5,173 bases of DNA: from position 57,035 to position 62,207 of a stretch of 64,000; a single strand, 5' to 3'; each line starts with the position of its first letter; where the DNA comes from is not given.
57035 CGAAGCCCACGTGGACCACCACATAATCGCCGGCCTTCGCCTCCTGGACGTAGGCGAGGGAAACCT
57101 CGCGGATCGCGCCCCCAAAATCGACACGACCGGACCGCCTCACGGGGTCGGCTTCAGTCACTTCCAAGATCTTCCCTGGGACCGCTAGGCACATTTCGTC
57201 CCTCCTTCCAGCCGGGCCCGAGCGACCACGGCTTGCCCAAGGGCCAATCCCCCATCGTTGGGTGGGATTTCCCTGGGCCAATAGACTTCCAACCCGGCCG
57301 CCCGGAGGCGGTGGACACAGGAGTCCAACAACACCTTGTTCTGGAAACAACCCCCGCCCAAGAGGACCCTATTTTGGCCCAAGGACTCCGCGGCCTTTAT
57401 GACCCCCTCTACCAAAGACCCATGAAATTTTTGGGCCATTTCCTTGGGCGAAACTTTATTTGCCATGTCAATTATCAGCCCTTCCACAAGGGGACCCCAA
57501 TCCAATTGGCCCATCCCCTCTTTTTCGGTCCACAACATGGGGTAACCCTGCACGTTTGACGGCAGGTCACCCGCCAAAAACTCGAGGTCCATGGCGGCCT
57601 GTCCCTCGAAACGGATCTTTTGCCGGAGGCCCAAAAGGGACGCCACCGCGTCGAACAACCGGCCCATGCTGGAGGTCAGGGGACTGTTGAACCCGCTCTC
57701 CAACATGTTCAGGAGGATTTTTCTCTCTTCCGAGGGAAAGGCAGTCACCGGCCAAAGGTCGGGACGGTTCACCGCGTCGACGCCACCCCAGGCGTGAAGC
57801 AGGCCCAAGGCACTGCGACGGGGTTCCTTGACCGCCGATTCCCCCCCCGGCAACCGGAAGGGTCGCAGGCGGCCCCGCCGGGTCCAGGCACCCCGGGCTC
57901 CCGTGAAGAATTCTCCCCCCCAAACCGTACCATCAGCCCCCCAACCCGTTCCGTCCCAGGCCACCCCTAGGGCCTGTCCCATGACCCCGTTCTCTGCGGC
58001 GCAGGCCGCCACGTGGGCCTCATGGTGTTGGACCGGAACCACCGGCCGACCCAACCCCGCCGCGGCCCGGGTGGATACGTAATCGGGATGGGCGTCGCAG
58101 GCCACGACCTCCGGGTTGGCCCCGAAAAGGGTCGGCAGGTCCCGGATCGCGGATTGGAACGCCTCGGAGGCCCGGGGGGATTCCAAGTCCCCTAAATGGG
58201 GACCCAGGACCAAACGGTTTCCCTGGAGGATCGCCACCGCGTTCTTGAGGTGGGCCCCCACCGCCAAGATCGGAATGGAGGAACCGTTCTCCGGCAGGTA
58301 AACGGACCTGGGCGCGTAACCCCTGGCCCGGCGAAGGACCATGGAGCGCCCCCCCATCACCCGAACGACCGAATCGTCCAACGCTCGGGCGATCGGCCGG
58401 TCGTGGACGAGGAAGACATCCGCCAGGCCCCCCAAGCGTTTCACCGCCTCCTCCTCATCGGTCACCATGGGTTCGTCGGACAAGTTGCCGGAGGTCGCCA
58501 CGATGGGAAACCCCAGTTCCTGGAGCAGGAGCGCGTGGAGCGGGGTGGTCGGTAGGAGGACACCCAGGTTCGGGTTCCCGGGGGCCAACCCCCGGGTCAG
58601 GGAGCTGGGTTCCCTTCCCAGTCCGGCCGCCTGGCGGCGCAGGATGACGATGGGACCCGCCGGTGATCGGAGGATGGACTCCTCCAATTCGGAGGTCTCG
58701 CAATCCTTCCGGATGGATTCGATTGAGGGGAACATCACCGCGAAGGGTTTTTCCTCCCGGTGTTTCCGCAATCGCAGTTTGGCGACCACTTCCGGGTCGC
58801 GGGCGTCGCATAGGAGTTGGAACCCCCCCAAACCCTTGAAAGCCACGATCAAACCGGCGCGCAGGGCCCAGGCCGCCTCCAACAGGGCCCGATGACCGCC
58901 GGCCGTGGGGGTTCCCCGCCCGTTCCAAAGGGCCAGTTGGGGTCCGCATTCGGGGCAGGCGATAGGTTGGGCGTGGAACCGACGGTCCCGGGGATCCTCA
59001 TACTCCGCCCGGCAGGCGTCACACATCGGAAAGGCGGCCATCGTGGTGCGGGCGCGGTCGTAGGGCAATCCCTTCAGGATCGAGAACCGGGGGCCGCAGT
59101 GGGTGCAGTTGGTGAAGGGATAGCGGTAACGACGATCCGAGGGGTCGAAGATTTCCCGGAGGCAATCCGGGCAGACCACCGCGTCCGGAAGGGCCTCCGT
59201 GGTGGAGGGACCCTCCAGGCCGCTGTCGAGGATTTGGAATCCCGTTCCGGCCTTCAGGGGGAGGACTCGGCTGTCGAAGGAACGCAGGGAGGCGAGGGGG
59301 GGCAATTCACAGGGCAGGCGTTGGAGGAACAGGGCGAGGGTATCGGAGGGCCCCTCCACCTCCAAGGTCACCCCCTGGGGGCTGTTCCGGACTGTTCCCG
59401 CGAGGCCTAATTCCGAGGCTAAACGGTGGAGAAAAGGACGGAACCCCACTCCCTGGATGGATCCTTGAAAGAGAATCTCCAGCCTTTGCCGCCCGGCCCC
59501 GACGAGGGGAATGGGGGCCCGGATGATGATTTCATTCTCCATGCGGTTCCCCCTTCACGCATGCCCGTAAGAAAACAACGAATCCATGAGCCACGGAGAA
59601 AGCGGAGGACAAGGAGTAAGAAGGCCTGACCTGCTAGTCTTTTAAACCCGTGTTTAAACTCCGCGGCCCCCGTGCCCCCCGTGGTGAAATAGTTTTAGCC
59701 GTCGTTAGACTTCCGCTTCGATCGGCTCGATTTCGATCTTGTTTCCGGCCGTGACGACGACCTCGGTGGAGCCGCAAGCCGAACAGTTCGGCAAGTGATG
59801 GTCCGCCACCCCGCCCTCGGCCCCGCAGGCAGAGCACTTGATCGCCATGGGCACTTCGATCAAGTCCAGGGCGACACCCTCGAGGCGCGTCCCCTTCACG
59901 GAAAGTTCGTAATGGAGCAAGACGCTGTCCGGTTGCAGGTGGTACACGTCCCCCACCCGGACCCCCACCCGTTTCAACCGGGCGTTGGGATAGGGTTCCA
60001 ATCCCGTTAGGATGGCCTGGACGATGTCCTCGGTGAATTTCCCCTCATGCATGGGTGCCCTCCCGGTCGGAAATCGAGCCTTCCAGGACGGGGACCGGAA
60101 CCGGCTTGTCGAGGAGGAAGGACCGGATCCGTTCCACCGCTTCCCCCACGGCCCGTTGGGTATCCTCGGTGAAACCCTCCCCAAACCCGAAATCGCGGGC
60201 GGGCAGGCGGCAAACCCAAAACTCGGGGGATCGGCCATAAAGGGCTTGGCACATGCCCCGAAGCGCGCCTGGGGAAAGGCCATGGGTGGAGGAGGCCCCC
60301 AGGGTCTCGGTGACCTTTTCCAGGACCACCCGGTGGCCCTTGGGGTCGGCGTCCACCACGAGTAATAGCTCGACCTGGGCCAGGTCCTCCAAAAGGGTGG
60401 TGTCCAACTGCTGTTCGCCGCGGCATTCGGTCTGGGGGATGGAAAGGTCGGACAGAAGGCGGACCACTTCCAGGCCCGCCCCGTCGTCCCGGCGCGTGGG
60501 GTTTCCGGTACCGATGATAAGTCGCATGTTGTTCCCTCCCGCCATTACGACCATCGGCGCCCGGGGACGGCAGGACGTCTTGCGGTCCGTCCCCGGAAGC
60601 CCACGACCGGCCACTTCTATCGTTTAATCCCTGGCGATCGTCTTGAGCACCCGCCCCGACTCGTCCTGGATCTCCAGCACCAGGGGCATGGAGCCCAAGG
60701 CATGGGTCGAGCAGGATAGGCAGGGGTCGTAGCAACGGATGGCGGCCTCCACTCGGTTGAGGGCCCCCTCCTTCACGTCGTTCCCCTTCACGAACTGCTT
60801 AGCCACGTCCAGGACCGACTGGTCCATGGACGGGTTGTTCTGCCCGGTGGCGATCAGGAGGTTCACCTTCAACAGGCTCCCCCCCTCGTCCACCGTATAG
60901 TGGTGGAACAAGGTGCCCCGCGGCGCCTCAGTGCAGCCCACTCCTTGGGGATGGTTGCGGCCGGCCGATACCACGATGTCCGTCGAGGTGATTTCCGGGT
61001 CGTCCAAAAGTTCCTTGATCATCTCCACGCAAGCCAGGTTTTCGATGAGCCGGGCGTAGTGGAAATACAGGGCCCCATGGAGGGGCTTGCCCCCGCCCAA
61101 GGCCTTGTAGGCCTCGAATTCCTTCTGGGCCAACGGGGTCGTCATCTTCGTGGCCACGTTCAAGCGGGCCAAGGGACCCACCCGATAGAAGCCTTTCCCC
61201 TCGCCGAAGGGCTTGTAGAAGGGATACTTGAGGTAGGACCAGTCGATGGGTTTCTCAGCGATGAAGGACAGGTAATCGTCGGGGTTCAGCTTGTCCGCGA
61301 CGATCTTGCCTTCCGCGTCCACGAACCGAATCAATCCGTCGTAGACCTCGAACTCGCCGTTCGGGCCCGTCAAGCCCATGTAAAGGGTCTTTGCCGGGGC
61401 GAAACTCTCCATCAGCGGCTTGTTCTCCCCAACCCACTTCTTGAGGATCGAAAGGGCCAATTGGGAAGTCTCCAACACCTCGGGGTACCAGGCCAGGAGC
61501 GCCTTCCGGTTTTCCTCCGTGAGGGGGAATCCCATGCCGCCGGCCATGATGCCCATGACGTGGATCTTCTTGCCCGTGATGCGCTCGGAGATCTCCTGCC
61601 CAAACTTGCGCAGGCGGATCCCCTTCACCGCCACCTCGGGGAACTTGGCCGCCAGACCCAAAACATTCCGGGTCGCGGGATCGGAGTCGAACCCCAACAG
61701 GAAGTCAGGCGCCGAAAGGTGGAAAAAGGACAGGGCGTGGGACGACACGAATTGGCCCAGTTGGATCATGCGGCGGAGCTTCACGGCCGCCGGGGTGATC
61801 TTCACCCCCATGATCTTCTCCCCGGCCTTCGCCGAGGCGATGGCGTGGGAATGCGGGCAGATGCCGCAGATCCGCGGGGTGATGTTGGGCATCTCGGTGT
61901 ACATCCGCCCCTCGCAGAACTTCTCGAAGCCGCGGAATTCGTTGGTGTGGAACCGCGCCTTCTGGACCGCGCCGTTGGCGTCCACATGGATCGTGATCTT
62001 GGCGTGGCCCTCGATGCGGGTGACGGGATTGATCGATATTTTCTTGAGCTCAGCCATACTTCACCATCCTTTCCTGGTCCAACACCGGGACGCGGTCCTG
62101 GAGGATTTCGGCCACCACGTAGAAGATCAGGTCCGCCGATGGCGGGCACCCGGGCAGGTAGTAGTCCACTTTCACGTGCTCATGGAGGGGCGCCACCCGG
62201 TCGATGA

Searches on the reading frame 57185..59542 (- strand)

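Call 26: search_protein_families(library=pfam, proteins=[window:57185-59542:-], max_evalue=0.00001)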
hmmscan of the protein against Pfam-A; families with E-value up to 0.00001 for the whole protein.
window:57185-59542:- (785 aa): 5 families
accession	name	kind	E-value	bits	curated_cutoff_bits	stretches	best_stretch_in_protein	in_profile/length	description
PF22521.2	HypF_C_2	-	1.9e-76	257.5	27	1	526-770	1-241/241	Carbamoyltransferase, Kae1-like Domain, second subdomain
PF01300.24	Sua5_yciO_yrdC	-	4.5e-44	150.5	25.1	1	226-405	2-177/178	Telomere recombination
PF07503.17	zf-HYPF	-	5.6e-36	122.5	23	2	123-155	1-33/34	HypF finger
PF17788.7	HypF_C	-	1.9e-32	112.3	23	1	424-517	5-99/99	HypF Kae1-like domain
PF00708.24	Acylphosphatase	-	4.4e-17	62.6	22.5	1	22-104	2-85/85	Acylphosphatase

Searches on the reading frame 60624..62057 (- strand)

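Call 26: search_protein_families(library=pfam, proteins=[window:60624-62057:-], max_evalue=0.00001)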
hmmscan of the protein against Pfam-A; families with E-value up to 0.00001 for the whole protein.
window:60624-62057:- (477 aa): 1 family
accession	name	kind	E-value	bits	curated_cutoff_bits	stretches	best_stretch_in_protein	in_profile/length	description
PF00374.24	NiFeSe_Hases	-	3.7e-31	109.1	25.8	2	42-120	1-79/508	Nickel-dependent hydrogenase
